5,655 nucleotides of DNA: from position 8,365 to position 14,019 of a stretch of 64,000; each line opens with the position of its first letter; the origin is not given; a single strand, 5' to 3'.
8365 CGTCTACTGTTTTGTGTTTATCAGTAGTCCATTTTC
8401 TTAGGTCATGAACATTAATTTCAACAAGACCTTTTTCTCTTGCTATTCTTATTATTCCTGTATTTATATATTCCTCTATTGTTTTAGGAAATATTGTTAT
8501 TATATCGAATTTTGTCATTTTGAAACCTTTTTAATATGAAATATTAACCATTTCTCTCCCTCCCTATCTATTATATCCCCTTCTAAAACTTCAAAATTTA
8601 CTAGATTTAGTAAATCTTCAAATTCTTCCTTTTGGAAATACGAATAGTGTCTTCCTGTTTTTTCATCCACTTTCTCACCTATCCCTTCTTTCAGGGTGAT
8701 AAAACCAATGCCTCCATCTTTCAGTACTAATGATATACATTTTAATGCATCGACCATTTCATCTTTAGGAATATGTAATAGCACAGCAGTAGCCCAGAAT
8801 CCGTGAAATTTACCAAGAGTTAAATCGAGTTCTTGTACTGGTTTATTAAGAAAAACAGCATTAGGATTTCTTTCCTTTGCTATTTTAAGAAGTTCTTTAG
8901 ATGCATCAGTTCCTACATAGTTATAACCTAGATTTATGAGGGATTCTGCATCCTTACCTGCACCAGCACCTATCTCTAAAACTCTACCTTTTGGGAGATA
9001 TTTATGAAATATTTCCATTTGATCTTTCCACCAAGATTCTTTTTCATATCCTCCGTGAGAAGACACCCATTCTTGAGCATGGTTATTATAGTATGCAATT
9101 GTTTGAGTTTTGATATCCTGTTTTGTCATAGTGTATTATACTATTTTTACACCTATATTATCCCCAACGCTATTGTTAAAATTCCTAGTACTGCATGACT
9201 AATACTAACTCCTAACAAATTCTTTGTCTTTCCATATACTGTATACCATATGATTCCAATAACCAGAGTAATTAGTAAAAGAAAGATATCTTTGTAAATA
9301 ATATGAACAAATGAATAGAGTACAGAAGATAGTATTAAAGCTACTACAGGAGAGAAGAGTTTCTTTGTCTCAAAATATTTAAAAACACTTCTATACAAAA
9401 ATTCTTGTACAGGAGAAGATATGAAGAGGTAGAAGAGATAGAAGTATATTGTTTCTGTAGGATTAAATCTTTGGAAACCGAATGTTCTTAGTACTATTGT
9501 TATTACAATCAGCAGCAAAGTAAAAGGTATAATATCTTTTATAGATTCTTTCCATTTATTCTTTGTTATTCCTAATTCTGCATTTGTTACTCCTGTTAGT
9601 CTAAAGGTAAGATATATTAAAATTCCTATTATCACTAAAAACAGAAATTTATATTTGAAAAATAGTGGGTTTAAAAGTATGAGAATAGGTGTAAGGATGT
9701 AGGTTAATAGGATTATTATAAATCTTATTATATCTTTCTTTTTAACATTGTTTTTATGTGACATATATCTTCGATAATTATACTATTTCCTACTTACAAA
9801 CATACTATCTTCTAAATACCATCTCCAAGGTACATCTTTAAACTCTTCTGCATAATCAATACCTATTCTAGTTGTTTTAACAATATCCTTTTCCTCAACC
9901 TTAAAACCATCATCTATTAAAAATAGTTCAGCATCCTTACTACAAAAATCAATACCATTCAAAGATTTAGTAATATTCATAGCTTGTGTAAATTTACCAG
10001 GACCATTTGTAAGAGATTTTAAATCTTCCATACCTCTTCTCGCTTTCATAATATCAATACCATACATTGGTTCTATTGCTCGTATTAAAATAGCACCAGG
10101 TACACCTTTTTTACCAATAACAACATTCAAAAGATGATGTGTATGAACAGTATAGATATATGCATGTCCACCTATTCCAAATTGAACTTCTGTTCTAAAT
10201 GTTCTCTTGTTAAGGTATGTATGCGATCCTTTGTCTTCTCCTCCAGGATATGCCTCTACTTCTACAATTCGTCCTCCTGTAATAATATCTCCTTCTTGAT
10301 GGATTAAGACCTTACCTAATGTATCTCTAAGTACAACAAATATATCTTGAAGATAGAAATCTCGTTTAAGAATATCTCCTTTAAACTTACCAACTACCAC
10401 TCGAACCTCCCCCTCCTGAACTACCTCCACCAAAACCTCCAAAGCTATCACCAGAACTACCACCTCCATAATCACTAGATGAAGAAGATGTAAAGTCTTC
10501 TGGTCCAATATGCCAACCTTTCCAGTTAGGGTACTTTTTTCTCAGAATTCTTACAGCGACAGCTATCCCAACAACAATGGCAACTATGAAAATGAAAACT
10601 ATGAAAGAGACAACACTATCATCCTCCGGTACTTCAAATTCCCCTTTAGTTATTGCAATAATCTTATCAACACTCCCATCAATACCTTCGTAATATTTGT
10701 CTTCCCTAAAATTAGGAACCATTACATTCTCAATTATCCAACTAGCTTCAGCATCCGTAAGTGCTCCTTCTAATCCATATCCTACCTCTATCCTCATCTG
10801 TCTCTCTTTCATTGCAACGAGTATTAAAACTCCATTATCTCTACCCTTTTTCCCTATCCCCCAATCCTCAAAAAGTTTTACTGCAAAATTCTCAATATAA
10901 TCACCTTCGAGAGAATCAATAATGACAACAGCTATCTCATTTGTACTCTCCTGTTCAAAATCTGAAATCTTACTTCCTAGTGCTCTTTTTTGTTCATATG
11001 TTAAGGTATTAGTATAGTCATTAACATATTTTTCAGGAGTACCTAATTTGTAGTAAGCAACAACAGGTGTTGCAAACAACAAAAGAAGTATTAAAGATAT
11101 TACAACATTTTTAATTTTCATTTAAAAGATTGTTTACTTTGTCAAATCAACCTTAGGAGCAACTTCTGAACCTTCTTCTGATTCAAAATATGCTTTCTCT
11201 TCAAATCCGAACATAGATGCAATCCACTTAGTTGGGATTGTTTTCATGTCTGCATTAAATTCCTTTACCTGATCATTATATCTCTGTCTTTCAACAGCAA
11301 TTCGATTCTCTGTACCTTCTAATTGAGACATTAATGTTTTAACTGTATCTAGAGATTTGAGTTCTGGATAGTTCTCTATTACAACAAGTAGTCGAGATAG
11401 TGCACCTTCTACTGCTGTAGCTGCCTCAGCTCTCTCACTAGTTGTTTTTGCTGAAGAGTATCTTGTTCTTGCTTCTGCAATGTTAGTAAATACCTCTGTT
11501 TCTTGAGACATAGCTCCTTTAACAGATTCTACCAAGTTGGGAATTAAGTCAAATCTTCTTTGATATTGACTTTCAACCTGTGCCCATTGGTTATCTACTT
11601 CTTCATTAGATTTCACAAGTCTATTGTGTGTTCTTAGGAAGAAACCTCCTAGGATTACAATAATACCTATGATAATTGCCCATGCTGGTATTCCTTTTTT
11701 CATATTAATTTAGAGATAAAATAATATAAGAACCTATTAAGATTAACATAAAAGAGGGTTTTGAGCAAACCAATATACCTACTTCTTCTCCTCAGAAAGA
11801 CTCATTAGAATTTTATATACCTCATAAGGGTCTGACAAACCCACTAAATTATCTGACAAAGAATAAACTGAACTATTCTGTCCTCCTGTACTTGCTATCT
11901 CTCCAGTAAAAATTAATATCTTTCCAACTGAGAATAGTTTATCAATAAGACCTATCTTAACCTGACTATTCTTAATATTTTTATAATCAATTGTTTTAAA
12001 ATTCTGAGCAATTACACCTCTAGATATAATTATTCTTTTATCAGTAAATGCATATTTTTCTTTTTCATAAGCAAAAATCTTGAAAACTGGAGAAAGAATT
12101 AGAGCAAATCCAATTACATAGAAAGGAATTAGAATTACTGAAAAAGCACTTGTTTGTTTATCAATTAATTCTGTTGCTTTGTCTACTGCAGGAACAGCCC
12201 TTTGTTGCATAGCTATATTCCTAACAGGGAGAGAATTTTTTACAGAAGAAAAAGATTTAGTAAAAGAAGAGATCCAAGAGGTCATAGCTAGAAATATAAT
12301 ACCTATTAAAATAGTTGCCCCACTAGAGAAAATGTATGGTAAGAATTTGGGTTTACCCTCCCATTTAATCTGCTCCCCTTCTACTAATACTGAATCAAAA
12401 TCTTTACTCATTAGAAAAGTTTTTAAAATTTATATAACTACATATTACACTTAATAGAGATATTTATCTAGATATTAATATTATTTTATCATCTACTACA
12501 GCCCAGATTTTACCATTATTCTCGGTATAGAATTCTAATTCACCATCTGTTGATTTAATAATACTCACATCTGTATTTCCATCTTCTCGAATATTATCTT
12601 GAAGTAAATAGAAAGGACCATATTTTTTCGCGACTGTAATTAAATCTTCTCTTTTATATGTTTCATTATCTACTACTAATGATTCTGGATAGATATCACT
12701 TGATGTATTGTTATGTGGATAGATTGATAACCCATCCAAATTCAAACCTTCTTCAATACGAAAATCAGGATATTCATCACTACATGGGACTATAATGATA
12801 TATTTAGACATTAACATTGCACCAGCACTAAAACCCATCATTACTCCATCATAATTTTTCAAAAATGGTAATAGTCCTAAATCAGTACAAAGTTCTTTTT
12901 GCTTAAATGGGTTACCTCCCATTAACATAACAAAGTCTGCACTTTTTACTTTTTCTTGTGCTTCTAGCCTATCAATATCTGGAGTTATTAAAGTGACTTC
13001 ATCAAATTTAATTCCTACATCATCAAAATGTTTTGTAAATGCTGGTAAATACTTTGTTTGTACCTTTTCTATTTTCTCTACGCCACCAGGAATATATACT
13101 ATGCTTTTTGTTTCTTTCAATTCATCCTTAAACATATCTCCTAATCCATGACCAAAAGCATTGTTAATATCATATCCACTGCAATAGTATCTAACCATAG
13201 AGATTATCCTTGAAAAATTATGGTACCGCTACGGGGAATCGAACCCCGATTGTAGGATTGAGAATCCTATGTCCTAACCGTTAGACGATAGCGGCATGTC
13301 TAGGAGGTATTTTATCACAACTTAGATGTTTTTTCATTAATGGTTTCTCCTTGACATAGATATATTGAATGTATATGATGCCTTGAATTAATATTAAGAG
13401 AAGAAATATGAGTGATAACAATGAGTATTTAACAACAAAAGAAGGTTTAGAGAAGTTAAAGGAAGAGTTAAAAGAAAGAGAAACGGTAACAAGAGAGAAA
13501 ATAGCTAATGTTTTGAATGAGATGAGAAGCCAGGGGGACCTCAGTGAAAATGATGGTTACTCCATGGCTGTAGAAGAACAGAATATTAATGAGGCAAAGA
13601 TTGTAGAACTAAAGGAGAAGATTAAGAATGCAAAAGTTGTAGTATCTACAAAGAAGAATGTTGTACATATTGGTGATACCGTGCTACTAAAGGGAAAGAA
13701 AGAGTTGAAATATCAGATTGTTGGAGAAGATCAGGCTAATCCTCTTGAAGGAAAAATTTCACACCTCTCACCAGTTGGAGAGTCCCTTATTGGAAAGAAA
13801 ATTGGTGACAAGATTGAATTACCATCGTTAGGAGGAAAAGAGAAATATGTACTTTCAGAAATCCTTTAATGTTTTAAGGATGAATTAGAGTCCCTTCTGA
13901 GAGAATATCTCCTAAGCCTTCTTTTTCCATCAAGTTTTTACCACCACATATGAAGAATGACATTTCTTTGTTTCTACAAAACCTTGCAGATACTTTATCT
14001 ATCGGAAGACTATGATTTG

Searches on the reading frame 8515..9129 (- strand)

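Call 48: search_protein_families(library=pfam, proteins=[window:8515-9129:-], max_evalue=0.001)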
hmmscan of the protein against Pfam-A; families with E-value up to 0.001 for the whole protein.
window:8515-9129:- (204 aa): 5 families
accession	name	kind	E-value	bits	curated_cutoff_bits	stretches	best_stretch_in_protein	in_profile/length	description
PF13649.12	Methyltransf_25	-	1.1e-13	52.1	27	1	50-140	1-97/97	Methyltransferase domain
PF08241.18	Methyltransf_11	-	3.2e-12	47.4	21.2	1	51-143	1-94/95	Methyltransferase domain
PF08242.18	Methyltransf_12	-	1.7e-10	41.9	30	1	51-141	1-97/98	Methyltransferase domain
PF13489.12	Methyltransf_23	-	1.5e-09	38.3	27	1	44-183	20-163/164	Methyltransferase domain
PF13847.12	Methyltransf_31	-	2.7e-05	24.3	27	1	48-143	5-108/145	Methyltransferase domain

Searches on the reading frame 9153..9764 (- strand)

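Call 48: search_protein_families(library=pfam, proteins=[window:9153-9764:-], max_evalue=0.001)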
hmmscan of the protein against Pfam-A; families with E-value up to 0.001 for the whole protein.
window:9153-9764:- (203 aa): 1 family
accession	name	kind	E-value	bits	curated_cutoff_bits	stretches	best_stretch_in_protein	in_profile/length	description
PF02517.21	Rce1-like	-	1.6e-11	44.8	22.4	1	104-193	3-90/93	Type II CAAX prenyl endopeptidase Rce1-like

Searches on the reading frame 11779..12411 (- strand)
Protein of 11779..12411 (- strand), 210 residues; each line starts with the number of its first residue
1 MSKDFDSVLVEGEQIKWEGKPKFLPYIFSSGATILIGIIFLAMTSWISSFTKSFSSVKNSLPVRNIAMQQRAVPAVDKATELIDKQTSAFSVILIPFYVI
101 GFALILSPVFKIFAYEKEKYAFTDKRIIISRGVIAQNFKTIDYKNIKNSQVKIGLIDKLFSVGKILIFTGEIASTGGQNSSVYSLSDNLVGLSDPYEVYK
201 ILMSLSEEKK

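Call 48: search_protein_families(library=pfam, proteins=[window:11779-12411:-], max_evalue=0.001)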
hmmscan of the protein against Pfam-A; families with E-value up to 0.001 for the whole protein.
window:11779-12411:- (210 aa): 2 families
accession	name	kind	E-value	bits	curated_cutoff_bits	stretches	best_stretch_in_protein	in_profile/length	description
PF03703.20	bPH_2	-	2.8e-07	31.1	22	1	119-199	5-75/78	Bacterial PH domain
PF14470.12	bPH_3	-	0.00035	21.4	23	1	119-161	24-68/95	Bacterial PH domain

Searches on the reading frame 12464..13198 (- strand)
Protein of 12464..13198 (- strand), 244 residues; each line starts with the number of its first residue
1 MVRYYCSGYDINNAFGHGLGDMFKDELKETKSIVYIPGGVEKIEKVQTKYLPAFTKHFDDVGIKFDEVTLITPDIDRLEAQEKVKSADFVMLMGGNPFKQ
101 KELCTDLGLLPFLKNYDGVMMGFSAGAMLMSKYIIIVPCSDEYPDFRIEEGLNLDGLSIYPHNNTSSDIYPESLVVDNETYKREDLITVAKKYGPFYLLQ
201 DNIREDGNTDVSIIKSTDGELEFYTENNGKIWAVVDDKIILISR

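Call 47: search_protein_families(library=pfam, proteins=[window:12464-13198:-], max_evalue=0.001)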
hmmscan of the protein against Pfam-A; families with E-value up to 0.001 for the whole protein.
window:12464-13198:- (244 aa): 1 family
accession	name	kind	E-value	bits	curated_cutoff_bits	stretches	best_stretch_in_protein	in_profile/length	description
PF03575.23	Peptidase_S51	-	2e-14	54.2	23.9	1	21-164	20-164/206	Peptidase family S51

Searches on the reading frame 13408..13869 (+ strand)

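Call 48: search_protein_families(library=pfam, proteins=[window:13408-13869:+], max_evalue=0.001)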
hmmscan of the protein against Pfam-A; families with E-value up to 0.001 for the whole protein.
window:13408-13869:+ (153 aa): 2 families
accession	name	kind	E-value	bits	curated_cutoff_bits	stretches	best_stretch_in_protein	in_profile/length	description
PF03449.20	GreA_GreB_N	-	2.6e-21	76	24.5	1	9-77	3-71/71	Transcription elongation factor, N-terminal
PF01272.25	GreA_GreB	-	2.1e-18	66.5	26.9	1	83-151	3-74/77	Transcription elongation factor, GreA/GreB, C-term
